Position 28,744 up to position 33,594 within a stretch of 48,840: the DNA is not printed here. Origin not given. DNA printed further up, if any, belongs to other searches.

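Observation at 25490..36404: ExbB + two ExbD + AgmX-type TonB-like protein behind two giant TPR/coiled-coil proteins: an Agl/Glt-'core'-like envelope machine of unknown function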

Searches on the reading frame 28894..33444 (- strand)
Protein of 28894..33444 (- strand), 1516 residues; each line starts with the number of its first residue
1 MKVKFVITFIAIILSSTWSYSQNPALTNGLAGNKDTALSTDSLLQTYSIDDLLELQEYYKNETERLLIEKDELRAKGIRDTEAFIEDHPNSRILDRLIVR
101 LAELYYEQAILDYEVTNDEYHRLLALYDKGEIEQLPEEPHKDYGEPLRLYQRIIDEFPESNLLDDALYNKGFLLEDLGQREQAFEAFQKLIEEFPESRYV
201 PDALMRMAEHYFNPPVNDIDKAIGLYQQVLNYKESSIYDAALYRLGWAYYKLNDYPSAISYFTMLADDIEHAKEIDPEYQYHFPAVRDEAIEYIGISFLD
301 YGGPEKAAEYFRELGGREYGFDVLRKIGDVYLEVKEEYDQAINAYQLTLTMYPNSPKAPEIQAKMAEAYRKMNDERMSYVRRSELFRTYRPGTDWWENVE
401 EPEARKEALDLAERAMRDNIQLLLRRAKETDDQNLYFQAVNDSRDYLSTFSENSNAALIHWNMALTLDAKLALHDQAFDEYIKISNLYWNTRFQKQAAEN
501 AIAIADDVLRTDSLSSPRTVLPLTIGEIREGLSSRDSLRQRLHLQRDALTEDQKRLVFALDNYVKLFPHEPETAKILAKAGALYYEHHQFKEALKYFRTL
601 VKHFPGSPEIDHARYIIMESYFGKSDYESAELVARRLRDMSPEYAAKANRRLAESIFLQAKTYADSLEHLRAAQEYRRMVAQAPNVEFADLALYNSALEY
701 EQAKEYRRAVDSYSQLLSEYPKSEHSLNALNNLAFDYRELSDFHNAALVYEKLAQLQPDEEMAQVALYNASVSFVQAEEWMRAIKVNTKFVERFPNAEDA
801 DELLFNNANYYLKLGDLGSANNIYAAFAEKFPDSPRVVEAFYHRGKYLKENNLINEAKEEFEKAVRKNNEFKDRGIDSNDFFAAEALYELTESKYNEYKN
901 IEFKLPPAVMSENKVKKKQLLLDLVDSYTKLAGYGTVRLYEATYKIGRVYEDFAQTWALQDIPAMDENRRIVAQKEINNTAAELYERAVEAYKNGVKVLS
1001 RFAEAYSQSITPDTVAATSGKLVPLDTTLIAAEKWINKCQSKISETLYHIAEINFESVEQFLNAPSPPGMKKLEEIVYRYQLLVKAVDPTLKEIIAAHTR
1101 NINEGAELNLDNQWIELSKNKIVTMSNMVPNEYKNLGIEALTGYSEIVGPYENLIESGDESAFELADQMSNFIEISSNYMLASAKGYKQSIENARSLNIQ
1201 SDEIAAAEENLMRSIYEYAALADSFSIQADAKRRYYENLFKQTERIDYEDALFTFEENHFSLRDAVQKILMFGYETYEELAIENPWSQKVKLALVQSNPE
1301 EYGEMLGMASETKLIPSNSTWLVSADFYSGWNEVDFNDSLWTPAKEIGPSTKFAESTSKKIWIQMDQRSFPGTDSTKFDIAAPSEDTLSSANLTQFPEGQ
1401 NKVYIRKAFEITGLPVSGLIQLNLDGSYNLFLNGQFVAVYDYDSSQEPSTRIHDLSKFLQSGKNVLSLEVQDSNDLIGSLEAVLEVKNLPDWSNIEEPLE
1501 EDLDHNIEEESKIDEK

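Call 5: search_protein_families(library=pfam, proteins=[window:28894-33444:-], max_evalue=0.01)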
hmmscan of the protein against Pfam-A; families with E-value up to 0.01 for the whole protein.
window:28894-33444:- (1516 aa): 15 families
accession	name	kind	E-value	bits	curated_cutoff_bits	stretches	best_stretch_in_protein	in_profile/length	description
PF13174.12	TPR_6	-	2.5e-31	106.6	26.3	2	165-197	1-33/33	Tetratricopeptide repeat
PF07719.23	TPR_2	-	4e-21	73.8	27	3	165-196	2-33/34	Tetratricopeptide repeat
PF13525.12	YfiO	-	4.6e-18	66.2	25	3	175-209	101-135/203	Outer membrane lipoprotein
PF13432.12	TPR_16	-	5.4e-18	65.5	32.7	2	217-265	11-57/65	Tetratricopeptide repeat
PF00515.34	TPR_1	-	9.7e-13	47.8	27.8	2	241-263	3-25/34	Tetratricopeptide repeat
PF13428.12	TPR_14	-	9.8e-13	47.9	23.5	0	576-612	3-39/44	Tetratricopeptide repeat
PF13424.12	TPR_12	-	1.4e-11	44.9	30.1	0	217-263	17-69/77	Tetratricopeptide repeat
PF14559.12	TPR_19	-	1.2e-09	38.8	25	0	218-266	6-52/68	Tetratricopeptide repeat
PF13176.12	TPR_7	-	5.3e-07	29.7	27.9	0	241-266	1-26/36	Tetratricopeptide repeat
PF13512.12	TPR_18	-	6.7e-06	26.8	21.9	1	175-207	113-145/145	Tetratricopeptide repeat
PF23914.1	TPR_CcmH_CycH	-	2e-05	24.9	42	0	177-271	63-153/158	Cytochrome c-type biogenesis protein H TPR domain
PF13181.12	TPR_8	-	0.00028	21.3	25.7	1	165-194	2-31/34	Tetratricopeptide repeat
PF12895.13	ANAPC3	-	0.0015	19.2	27.2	0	217-263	3-47/82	Anaphase-promoting complex, cyclosome, subunit 3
PF24575.1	TPR_Slam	-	0.0019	19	35.2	0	554-630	29-100/104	Surface lipoprotein assembly modifier, N-terminal TPR repeats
PF16068.10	DUF4810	-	0.0022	19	34.7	0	170-198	51-79/85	Domain of unknown function (DUF4810)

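Call 6: search_protein_families(library=ncbifam, proteins=[window:28894-33444:-], max_evalue=0.01)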
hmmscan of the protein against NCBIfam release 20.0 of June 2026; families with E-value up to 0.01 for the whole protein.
window:28894-33444:- (1516 aa): 12 families
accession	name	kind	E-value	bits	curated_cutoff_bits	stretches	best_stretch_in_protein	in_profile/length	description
TIGR02795.1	tol_pal_ybgF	equivalog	6.4e-38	130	90.1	6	141-231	16-104/119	tol-pal system protein YbgF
TIGR03302.1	OM_YfiO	subfamily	2.5e-25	89.4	81.4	4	692-861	35-226/239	outer membrane protein assembly factor BamD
NF008068.0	PRK10803.1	equivalog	4.4e-18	66.2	383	2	142-232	158-247/263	cell division protein CpoB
NF052312.1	T9SS_PorW_SprE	equivalog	9.2e-08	31.2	250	2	584-678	115-210/716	type IX secretion system periplasmic lipoprotein PorW/SprE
NF052415.1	T3SS_chap_SctY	equivalog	1.1e-05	25.9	70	0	571-681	3-105/106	type III secretion apparatus assembly chaperone SctY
NF047371.1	FlcA_CTERM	equivalog_domain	4.7e-05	22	300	2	216-270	452-504/646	periplasmic flagellar collar protein FlcA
NF008756.0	PRK11788.1-4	equivalog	7.6e-05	21.9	474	2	727-874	107-250/389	lipopolysaccharide assembly protein LapB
NF033920.0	C39_PA2778_fam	equivalog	0.00013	21.4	150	0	759-867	151-253/255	PA2778 family cysteine peptidase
NF047481.1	lipo_LIC12587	subfamily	0.0005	19.5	200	1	570-724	54-200/213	LIC12587 family lipoprotein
NF040561.1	PrimPol_Msp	equivalog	0.00058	18.5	200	0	158-199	19-60/515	CRISPR-associated primase-polymerase type A1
NF008753.0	PRK11788.1-1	equivalog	0.0055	15.9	395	0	691-772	108-186/389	lipopolysaccharide assembly protein LapB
NF053852.1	vesicle_Bd0635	exception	0.0069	16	250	0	141-207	152-218/223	CpoB-like predatory vesicle lipoprotein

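Call 11: find_homologous_proteins(query=window:28894-33444:-)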
Query window:28894-33444:- (1516 aa): 362 proteins with E <= 0.001 among 8000 candidates; the best 120 are listed.
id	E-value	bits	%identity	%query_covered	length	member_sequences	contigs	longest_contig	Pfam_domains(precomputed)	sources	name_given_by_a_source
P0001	0.0e+0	3382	100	100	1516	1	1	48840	PF14559.13,PF13525.13,PF00515.35,PF13424.13,PF13176.13,PF13432.13,PF13428.13,PF07719.24,PF13174.13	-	-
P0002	0.0e+0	2427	73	95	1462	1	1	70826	PF13525.13,PF13176.13,PF13428.13,PF13512.13,PF14559.13,PF24575.2,PF13371.13,PF00515.35,PF13424.13,PF13432.13,PF13181.13,PF07719.24,PF13174.13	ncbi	ncbi:MAG: tetratricopeptide repeat protein [bacterium]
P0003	0.0e+0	2085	62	100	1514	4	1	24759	PF14559.13,PF13525.13,PF13371.13,PF00515.35,PF13424.13,PF13432.13,PF13428.13,PF07719.24,PF13174.13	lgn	-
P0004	0.0e+0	1990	60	98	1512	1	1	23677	PF24575.2,PF13525.13,PF00515.35,PF13424.13,PF13432.13,PF13428.13,PF07719.24,PF13174.13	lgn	-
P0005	0.0e+0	1907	58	96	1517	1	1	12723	PF14559.13,PF13525.13,PF13371.13,PF00515.35,PF13424.13,PF13432.13,PF13428.13,PF07719.24,PF13174.13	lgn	-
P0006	0.0e+0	1831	55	98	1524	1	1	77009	PF14559.13,PF13525.13,PF00515.35,PF13424.13,PF13432.13,PF13428.13,PF13181.13,PF07719.24,PF13512.13,PF13174.13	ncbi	-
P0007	0.0e+0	1826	55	100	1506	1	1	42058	PF13525.13,PF13176.13,PF13428.13,PF13512.13,PF14559.13,PF13371.13,PF00515.35,PF13424.13,PF13432.13,PF13181.13,PF07719.24,PF13174.13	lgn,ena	-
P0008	0.0e+0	1813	55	99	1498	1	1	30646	PF14559.13,PF13525.13,PF13371.13,PF00515.35,PF13424.13,PF13432.13,PF13428.13,PF07719.24,PF13174.13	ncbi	ncbi:MAG: tetratricopeptide repeat protein [bacterium]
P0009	0.0e+0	1718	52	97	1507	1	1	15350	PF14559.13,PF13525.13,PF00515.35,PF13424.13,PF13176.13,PF13432.13,PF13428.13,PF13181.13,PF07719.24,PF13174.13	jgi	jgi:tetratricopeptide (TPR) repeat protein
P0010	0.0e+0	1682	58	85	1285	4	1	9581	PF13431.13,PF16068.11,PF13525.13,PF13428.13,PF25064.2,PF14559.13,PF24575.2,PF13371.13,PF00515.35,PF13424.13,PF13432.13,PF13181.13,PF07719.24,PF13174.13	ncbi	ncbi:MAG: outer membrane protein assembly factor BamD, partial [Calditrichaeota bacterium]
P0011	0.0e+0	1677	52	96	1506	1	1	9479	PF14559.13,PF13525.13,PF00515.35,PF13424.13,PF13432.13,PF13428.13,PF07719.24,PF13512.13,PF13174.13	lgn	-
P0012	0.0e+0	1675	51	98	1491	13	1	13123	PF13431.13,PF13525.13,PF00515.35,PF13424.13,PF13432.13,PF13428.13,PF07719.24,PF13512.13,PF13174.13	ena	-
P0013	0.0e+0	1675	52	97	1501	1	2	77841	PF14559.13,PF13525.13,PF13371.13,PF00515.35,PF13424.13,PF13432.13,PF13428.13,PF13181.13,PF07719.24,PF13174.13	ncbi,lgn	ncbi:MAG: tetratricopeptide repeat protein [bacterium]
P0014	0.0e+0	1671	51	98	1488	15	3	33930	PF13431.13,PF13525.13,PF13176.13,PF13428.13,PF13512.13,PF14559.13,PF24575.2,PF13371.13,PF00515.35,PF13424.13,PF13432.13,PF13181.13,PF07719.24,PF13174.13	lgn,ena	-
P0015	0.0e+0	1667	60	80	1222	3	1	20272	PF14559.13,PF13525.13,PF13371.13,PF00515.35,PF13424.13,PF13176.13,PF13432.13,PF13428.13,PF07719.24,PF13174.13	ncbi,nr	ncbi:tetratricopeptide repeat protein, partial [candidate division KSB1 bacterium]|nr:tetratricopept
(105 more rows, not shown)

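Call 14: find_related_loci(query=A1, collection=genome_contigs, flank=10000)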
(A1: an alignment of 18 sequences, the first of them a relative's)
Query A1 (1516 aa) in genome_contigs; peptide patterns used: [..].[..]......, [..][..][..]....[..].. (x = any residue, [..] = any of these).
161 stretches matched a pattern; 80 encode a relative of the query (tblastn E <= 1e-3); 80 distinct loci.
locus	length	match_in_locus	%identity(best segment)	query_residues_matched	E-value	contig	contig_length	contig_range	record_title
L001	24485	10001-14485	73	1-1497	0e+0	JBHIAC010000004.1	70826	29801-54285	MAG: bacterium isolate K_3_bin.3 NODE_43_length_70826_cov_10.471168, whole genome shotgun sequence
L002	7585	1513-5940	51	1-1491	0e+0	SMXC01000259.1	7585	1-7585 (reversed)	MAG: Caldithrix sp. isolate N075bin58 k141_1242783, whole genome shotgun sequence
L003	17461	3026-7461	58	1-1499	0e+0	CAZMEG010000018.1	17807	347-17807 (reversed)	MAG TPA_asm: uncultured Cytophagia bacterium isolate SRP162660_co1_270 genome assembly, contig: NODE_1519_length_17807_c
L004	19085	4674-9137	49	5-1497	0e+0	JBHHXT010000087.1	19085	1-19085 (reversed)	MAG: bacterium isolate D_1_bin.22 NODE_851_length_19085_cov_19.967105, whole genome shotgun sequence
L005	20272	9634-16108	55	8-1516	0e+0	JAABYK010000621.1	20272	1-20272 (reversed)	MAG: candidate division KSB1 bacterium isolate CS3-K085 K_merged_R1_(paired)_contig_147522, whole genome shotgun sequenc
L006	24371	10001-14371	48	31-1492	0e+0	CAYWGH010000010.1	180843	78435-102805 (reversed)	MAG TPA_asm: uncultured Cytophagia bacterium isolate binchicken_co107_472 genome assembly, contig: NODE_127_length_18084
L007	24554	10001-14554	48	13-1496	0e+0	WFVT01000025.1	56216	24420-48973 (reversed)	MAG: candidate division KSB1 bacterium isolate S140_5 k151_145096, whole genome shotgun sequence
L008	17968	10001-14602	47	3-1499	0e+0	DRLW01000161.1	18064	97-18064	MAG TPA_asm: Bacteroidetes bacterium isolate HyVt-473 HyVt-473_k145_1294280, whole genome shotgun sequence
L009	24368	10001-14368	48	32-1492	0e+0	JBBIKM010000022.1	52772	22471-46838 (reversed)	MAG: bacterium isolate BQS170218_bin_186 NODE_304_length_52772_cov_5.103060, whole genome shotgun sequence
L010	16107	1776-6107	48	41-1492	0e+0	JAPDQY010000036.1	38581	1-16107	MAG: Candidatus Coneutiohabitans thermophilus isolate ZMQR_201803_bins_22 ZMQR_201803_bins_22_scaffold_36, whole genome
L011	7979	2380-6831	47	6-1497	0e+0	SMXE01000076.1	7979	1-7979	MAG: Caldithrix sp. isolate CR04bin15 k141_715318, whole genome shotgun sequence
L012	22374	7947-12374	48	39-1500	0e+0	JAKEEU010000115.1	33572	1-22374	MAG: candidate division KSB1 bacterium isolate PMV_1_maxbin.001 PMV_1_maxbin.001.k101_515455, whole genome shotgun seque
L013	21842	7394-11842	46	31-1492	0e+0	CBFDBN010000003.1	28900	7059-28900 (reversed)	MAG TPA_asm: uncultured bacterium isolate SRR26215676_binner13_Refined_113 genome assembly, contig: ERZ25073495.378, who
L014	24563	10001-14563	45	2-1493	0e+0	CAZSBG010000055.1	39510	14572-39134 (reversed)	MAG TPA_asm: uncultured Cytophagia bacterium isolate SRP141376_co4_290 genome assembly, contig: NODE_1798_length_39510_c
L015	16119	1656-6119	47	31-1499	0e+0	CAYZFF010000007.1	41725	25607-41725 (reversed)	MAG TPA_asm: uncultured Cytophagia bacterium isolate SRP173033_co1_156 genome assembly, contig: NODE_1242_length_41725_c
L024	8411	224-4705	46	41-1516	0e+0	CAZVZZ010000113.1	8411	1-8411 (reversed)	MAG TPA_asm: uncultured Cytophagia bacterium isolate SRP173033_co3_202 genome assembly, contig: NODE_12065_length_8411_c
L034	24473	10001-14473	42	34-1516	0e+0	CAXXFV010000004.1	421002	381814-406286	MAG: bacterium isolate e055f79f-11b1-469d-a678-3d38a7c05fec genome assembly, contig: contig_4, whole genome shotgun sequ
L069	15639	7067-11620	42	4-1516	0e+0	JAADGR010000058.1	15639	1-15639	MAG: Calditrichota bacterium isolate M_MetaBat.126 contig-127_16884, whole genome shotgun sequence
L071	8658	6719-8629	24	38-570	5e-40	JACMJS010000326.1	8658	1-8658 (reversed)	MAG: Chlorobiales bacterium isolate ES-bin-17 ES-bin-17-contig-k141_9610493, whole genome shotgun sequence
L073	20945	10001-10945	27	82-370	3e-7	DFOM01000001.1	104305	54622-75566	MAG TPA_asm: Cloacimonetes bacterium UBA3541 UBA3541_contig_20, whole genome shotgun sequence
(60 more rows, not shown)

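Call 31: search_protein_families(library=ncbifam, proteins=[L073:16390-17925:+, L071:5323-6318:+, L073:8351-14248:+, L071:778-3165:+, L073:14253-14549:+, L073:14507-15325:+, L071:3276-4058:+], max_evalue=0.001)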
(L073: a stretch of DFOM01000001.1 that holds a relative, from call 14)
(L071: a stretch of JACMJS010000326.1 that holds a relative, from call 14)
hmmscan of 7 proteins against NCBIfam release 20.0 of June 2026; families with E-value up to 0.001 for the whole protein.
L073:16390-17925:+ (511 aa): 1 family
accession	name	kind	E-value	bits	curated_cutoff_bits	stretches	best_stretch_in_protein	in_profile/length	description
NF033768.1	myxo_SS_tail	domain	3.6e-08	33.4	40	1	425-504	5-89/92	AgmX/PglI C-terminal domain-containing protein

L071:5323-6318:+ (331 aa): 4 families
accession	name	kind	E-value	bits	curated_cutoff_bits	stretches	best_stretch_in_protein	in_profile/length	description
NF033768.1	myxo_SS_tail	domain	8.9e-18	64.2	40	1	238-328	2-89/92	AgmX/PglI C-terminal domain-containing protein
NF033760.1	gliding_GltG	equivalog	3e-11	42.6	650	1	98-311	421-628/650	adventurous gliding motility protein GltG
NF033761.1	gliding_GltJ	equivalog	3.1e-07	29.9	450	1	242-328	586-671/671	adventurous gliding motility protein GltJ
TIGR01352.1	tonB_Cterm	subfamily_domain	1.1e-05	25.6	27.1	1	261-328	6-73/76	TonB family protein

L073:8351-14248:+ (1965 aa): 0 families

L071:778-3165:+ (795 aa): 2 families
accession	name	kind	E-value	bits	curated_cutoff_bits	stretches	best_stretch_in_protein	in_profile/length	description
TIGR03302.1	OM_YfiO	subfamily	4.5e-07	29.6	81.4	1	364-519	33-161/239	outer membrane protein assembly factor BamD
TIGR02795.1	tol_pal_ybgF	equivalog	0.00057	20.5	90.1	0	159-233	9-82/119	tol-pal system protein YbgF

L073:14253-14549:+ (98 aa): 0 families

L073:14507-15325:+ (272 aa): 6 families
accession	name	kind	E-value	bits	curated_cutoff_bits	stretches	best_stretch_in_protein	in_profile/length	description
TIGR02796.1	tolQ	equivalog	1e-19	71.2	221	1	69-266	18-214/216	protein TolQ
TIGR02797.1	exbB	equivalog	4.6e-12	46.2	206.2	1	99-242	45-185/211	tonB-system energizer ExbB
NF008066.0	PRK10801.1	equivalog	4.8e-11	42.6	403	1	130-266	82-217/230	Tol-Pal system protein TolQ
NF007722.0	PRK10414.1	equivalog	1.2e-08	34.8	402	1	76-240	28-194/244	tol-pal system-associated acyl-CoA thioesterase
TIGR02805.1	exbB2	equivalog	3.2e-08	33.8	135.35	1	173-249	55-128/138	TonB-system energizer ExbB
NF006284.1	PRK08456.1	equivalog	0.00042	19.6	380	1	163-239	135-201/252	flagellar motor stator protein MotA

L071:3276-4058:+ (260 aa): 5 families
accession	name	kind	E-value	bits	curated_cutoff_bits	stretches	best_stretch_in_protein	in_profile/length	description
TIGR02796.1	tolQ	equivalog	1.4e-23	83.8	221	1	47-237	18-207/216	protein TolQ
TIGR02797.1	exbB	equivalog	1.4e-13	51.1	206.2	1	57-241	22-206/211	tonB-system energizer ExbB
NF008066.0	PRK10801.1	equivalog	6.2e-12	45.5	403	1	47-244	22-217/230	Tol-Pal system protein TolQ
TIGR02805.1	exbB2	equivalog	2.1e-10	40.9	135.35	1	147-227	49-128/138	TonB-system energizer ExbB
NF007722.0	PRK10414.1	equivalog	4e-08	33.1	402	1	157-241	134-217/244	tol-pal system-associated acyl-CoA thioesterase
